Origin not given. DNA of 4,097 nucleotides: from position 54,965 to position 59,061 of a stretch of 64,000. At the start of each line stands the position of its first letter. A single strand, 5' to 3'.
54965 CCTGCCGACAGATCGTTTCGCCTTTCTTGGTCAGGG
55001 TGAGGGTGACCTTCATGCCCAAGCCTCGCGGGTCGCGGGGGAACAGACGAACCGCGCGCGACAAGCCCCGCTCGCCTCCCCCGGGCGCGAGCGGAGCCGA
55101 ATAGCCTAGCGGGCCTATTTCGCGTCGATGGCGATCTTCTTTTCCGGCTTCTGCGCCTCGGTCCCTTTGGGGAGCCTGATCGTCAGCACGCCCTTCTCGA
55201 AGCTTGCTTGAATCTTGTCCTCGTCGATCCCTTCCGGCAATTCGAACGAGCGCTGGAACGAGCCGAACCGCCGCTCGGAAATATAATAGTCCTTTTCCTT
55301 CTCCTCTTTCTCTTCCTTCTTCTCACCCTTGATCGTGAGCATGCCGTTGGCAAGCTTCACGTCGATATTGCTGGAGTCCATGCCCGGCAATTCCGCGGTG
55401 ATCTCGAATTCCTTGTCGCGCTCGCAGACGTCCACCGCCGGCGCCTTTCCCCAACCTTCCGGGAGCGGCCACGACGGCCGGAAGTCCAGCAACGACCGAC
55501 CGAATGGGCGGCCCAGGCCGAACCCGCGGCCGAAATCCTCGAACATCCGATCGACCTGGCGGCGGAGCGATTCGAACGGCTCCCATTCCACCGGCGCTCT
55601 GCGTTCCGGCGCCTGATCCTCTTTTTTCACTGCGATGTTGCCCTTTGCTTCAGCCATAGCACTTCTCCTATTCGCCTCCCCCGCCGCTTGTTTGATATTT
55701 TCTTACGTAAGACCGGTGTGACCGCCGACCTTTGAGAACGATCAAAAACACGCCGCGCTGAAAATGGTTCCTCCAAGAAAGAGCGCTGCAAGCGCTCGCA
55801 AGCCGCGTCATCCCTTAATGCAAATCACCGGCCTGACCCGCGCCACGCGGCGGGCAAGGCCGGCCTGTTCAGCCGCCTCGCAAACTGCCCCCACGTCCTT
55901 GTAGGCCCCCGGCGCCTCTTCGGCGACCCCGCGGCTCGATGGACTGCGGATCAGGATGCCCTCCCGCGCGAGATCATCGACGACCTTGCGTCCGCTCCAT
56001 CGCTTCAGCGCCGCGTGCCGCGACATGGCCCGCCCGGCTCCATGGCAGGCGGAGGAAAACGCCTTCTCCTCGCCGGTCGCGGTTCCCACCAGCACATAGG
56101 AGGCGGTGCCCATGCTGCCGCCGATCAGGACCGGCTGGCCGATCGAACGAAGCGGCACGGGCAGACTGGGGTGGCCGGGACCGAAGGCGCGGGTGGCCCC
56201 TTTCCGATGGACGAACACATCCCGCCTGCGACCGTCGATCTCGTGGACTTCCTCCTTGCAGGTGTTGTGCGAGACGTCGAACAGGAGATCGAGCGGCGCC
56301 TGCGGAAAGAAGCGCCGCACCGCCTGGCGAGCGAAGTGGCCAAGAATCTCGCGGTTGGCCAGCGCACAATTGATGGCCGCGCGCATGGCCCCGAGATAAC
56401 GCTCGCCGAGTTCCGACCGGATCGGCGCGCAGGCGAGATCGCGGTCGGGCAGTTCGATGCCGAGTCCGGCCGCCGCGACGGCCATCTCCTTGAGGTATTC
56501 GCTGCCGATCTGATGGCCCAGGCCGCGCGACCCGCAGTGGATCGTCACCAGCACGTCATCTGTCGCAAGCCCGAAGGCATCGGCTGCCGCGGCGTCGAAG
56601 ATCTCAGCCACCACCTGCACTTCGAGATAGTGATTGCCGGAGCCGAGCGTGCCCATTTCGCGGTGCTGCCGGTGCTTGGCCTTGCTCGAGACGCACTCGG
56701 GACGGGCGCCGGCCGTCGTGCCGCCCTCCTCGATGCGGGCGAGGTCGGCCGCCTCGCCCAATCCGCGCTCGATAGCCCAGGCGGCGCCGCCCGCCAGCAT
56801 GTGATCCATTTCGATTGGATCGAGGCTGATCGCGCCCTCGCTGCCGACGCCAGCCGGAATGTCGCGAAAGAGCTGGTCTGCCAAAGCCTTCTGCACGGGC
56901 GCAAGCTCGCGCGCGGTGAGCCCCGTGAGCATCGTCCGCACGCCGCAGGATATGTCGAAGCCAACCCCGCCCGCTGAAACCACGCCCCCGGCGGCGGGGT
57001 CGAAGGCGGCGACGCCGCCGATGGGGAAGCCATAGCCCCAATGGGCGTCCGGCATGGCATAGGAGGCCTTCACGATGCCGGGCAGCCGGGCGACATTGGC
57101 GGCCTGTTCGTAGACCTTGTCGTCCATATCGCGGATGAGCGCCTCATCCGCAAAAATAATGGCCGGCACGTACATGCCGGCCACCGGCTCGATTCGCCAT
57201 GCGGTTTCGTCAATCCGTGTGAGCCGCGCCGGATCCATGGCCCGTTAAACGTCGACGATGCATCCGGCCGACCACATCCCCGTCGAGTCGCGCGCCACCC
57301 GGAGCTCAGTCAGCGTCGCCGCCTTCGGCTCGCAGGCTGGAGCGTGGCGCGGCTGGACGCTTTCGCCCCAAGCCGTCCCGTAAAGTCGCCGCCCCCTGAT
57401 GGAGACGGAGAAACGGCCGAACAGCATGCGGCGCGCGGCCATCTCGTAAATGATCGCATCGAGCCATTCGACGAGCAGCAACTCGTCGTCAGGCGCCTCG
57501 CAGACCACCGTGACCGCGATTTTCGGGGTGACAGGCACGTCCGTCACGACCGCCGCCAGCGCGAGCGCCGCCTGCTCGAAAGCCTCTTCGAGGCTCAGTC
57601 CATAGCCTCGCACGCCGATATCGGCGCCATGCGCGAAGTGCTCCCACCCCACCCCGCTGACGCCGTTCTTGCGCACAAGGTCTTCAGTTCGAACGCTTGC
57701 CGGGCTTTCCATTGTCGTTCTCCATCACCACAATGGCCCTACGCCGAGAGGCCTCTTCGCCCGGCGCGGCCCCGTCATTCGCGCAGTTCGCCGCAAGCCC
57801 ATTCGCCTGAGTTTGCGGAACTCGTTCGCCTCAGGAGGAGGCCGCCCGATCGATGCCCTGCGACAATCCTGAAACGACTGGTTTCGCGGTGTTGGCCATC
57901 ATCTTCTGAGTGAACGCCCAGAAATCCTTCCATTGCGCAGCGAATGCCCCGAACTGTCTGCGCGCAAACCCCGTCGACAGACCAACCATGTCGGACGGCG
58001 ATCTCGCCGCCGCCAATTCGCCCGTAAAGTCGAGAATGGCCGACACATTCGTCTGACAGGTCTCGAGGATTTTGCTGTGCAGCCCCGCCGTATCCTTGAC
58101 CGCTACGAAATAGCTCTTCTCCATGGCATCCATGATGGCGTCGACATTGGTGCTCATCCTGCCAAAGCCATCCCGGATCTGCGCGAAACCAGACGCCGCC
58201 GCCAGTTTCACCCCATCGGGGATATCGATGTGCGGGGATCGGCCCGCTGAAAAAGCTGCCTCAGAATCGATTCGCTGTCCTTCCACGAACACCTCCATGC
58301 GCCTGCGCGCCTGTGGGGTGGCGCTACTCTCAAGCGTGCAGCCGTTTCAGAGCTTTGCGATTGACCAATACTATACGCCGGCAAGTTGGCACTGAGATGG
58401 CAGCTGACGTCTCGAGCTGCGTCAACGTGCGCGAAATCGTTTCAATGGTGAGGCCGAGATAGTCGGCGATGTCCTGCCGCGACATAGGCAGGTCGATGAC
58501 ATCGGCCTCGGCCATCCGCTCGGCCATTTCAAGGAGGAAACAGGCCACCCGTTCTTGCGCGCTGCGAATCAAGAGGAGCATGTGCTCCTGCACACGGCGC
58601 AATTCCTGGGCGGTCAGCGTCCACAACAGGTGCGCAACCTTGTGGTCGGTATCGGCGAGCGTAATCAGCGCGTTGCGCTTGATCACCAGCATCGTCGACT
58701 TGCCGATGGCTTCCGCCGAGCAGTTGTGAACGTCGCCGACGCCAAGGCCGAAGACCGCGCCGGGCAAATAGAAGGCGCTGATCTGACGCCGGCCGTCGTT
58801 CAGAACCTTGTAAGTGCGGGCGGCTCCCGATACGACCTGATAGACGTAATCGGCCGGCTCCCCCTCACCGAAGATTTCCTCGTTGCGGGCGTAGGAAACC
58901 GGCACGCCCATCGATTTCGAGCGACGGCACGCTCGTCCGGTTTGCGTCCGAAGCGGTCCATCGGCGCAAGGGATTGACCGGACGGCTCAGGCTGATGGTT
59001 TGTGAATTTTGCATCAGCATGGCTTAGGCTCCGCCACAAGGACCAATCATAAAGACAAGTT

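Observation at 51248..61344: FixLJ-FixK island resembling a dormancy (DosR-like) regulon, without fixNOQP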

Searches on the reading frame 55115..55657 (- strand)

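Call 5: search_protein_families(library=pfam, proteins=[window:55115-55657:-], max_evalue=0.01)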
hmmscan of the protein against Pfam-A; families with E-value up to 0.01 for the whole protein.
window:55115-55657:- (180 aa): 2 families
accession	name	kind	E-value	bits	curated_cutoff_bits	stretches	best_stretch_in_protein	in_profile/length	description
PF00011.27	HSP20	-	8.1e-28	97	20.8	1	77-177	2-101/102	Hsp20/alpha crystallin family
PF17886.7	ArsA_HSP20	-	4.6e-07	29.7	22.5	1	81-161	1-62/63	HSP20-like domain found in ArsA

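Call 10: search_protein_families(library=ncbifam, proteins=[window:55115-55657:-], max_evalue=0.01)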
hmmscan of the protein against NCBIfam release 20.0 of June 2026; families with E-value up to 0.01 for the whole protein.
window:55115-55657:- (180 aa): 5 families
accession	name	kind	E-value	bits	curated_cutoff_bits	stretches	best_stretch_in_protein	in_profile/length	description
NF042420.1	Hsp18_Clos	equivalog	4.5e-27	94.9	195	1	74-177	44-146/147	heat shock protein Hsp18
NF041799.1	Hsp14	equivalog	2.5e-19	69.4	100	1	72-175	18-115/118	archaeal heat shock protein Hsp14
NF041800.1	Hsp20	equivalog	3.3e-19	69.1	140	1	72-177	73-161/162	archaeal heat shock protein Hsp20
NF008618.0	PRK11597.1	equivalog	2.6e-07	30.7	207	1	80-178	41-135/142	small heat shock chaperone IbpB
NF008013.0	PRK10743.1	equivalog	1.9e-05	24.8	212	1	81-177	44-136/137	small heat shock chaperone IbpA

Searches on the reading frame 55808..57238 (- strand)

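Call 5: search_protein_families(library=pfam, proteins=[window:55808-57238:-], max_evalue=0.01)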
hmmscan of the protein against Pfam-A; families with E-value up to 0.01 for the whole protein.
window:55808-57238:- (476 aa): 1 family
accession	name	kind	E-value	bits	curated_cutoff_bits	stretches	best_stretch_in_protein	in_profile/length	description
PF01139.22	RtcB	-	5e-166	553.6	27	1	45-476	1-426/426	tRNA-splicing ligase RtcB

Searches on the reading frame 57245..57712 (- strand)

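Call 5: search_protein_families(library=pfam, proteins=[window:57245-57712:-], max_evalue=0.01)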
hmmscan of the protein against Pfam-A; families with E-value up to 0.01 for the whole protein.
window:57245-57712:- (155 aa): 1 family
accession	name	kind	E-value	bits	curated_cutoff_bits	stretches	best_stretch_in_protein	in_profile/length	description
PF01951.21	Archease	-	1.5e-33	116.4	25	1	23-155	1-136/136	Archease protein family (MTH1598/TM1083)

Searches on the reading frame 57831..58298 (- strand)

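Call 5: search_protein_families(library=pfam, proteins=[window:57831-58298:-], max_evalue=0.01)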
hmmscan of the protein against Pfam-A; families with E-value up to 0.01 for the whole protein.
window:57831-58298:- (155 aa): 1 family
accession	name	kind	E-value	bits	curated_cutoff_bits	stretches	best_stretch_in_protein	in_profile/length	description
PF09361.15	Phasin_2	-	1e-11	45.4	24.9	1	55-141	10-96/100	Phasin protein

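Call 10: search_protein_families(library=ncbifam, proteins=[window:57831-58298:-], max_evalue=0.01)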
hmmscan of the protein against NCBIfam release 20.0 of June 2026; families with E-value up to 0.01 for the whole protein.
window:57831-58298:- (155 aa): 1 family
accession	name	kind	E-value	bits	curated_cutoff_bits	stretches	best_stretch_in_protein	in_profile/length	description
TIGR01985.1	phasin_2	equivalog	1.7e-23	83.4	99.7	1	26-143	2-119/123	phasin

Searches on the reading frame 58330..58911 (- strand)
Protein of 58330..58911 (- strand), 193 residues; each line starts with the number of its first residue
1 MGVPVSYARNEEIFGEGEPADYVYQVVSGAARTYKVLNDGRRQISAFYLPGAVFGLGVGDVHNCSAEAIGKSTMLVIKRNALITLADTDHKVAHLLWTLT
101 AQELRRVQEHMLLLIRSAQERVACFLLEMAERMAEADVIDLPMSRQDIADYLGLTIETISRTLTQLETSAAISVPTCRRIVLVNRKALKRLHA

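Call 5: search_protein_families(library=pfam, proteins=[window:58330-58911:-], max_evalue=0.01)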
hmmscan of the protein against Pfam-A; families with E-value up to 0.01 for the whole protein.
window:58330-58911:- (193 aa): 3 families
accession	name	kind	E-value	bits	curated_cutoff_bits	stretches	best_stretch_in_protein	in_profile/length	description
PF13545.12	HTH_Crp_2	-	2.9e-19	69.2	27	1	120-191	1-70/70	Crp-like helix-turn-helix domain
PF00027.35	cNMP_binding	-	1.1e-16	61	27.5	1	5-88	2-88/89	Cyclic nucleotide-binding domain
PF00325.26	Crp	-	3.8e-15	55.7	21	1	141-168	1-28/32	Bacterial regulatory proteins, crp family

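Call 10: search_protein_families(library=ncbifam, proteins=[window:58330-58911:-], max_evalue=0.01)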
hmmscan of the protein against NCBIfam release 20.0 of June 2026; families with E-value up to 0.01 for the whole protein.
window:58330-58911:- (193 aa): 12 families
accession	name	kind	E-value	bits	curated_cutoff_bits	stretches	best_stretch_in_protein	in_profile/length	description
NF050806.1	TransRegFixKCaul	equivalog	3.8e-73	245.3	300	1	3-191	24-213/215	transcriptional regulator FixK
NF045989.1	TransRegFnrLRhodb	equivalog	1.4e-28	99.7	300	1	7-188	41-231/245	transcriptional regulator FnrL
NF008365.0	PRK11161.1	subfamily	2.2e-26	92.6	228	1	9-191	54-242/250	fumarate/nitrate reduction transcriptional regulator Fnr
NF006901.0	PRK09392.1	equivalog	1.8e-18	66.7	211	1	10-191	38-220/236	transcriptional activator FtrB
NF052518.1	TransRegLdrP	equivalog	6.3e-13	49.2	300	1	7-190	4-186/195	transcriptional regulator LdrP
NF050815.1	TransActFtrBCaul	equivalog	1.7e-09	37.3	300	1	9-168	39-201/251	transcriptional activator FtrB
NF008732.0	PRK11753.1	equivalog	1.3e-08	34.5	266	1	7-175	28-204/214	cAMP-activated global transcriptional regulator CRP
TIGR03697.1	NtcA_cyano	equivalog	4.6e-08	33.1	244.95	1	12-182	3-182/193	global nitrogen regulator NtcA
NF053664.1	TransRegPtrACyano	equivalog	4.7e-08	32.6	300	1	22-185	29-193/196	Crp/Fnr family transcriptional regulator PtrA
NF010499.0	PRK13918.1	equivalog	6.3e-07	29.1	274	1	5-192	15-201/205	CRP/FNR family transcriptional regulator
NF007707.0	PRK10402.1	subfamily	1.9e-06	27.7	180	1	6-166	35-193/226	transcriptional regulator YeiL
NF041163.2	encap_f2b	equivalog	0.0016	17.6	400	1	6-108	99-205/450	family 2B encapsulin nanocompartment shell protein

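Call 49: search_solved_structures(query=window:58333-58911:-, max_evalue=0.00001, show_alignments=1)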
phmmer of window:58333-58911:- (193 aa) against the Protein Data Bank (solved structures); distinct sequences matched with E-value up to 0.00001: 24.
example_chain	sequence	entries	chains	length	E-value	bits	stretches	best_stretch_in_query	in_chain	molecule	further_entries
4i2o_A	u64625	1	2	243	3.4e-60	206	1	5-192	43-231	FixK2 protein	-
9qlt_A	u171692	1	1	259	1e-18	70.9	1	9-175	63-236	FNR type regulator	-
9qly_A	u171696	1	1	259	1.4e-18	70.5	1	9-175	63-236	FNR type regulator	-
9qll_A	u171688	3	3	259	2.7e-18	69.6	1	9-175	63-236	FNR type regulator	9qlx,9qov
5cvr_A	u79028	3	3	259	2.7e-18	69.6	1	9-175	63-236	FNR type regulator | FNR regulator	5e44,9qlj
8qto_A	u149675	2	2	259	2.7e-18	69.6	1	9-175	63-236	FNR type regulator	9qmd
9qmc_A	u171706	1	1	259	2.7e-18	69.6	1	9-175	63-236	FNR type regulator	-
3h3u_A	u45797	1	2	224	9.7e-12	48.2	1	4-166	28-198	PROBABLE TRANSCRIPTIONAL REGULATORY PROTEIN (PROBABLY CRP/FNR-FAMILY)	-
3mzh_A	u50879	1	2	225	9.8e-12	48.2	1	4-166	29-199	PROBABLE TRANSCRIPTIONAL REGULATORY PROTEIN (PROBABLY CRP/FNR-FAMILY)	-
3d0s_A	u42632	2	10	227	1e-11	48.2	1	4-166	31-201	TRANSCRIPTIONAL REGULATORY PROTEIN | PROBABLE TRANSCRIPTIONAL REGULATORY PROTEIN (PROBABLY CRP/ FNR-FAMILY)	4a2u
3i54_A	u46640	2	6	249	1.3e-11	47.8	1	4-166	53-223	Transcriptional regulator, Crp/Fnr family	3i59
3b02_A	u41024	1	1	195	1.9e-11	47.3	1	7-190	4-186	Transcriptional regulator, Crp family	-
5i2d_G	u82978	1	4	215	2.3e-11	47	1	7-190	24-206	Transcriptional regulator, Crp family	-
3dkw_A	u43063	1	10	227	6e-10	42.4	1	9-188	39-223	DNR protein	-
4cyd_A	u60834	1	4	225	1.4e-09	41.2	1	5-166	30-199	PROBABLE TRANSCRIPTION REGULATOR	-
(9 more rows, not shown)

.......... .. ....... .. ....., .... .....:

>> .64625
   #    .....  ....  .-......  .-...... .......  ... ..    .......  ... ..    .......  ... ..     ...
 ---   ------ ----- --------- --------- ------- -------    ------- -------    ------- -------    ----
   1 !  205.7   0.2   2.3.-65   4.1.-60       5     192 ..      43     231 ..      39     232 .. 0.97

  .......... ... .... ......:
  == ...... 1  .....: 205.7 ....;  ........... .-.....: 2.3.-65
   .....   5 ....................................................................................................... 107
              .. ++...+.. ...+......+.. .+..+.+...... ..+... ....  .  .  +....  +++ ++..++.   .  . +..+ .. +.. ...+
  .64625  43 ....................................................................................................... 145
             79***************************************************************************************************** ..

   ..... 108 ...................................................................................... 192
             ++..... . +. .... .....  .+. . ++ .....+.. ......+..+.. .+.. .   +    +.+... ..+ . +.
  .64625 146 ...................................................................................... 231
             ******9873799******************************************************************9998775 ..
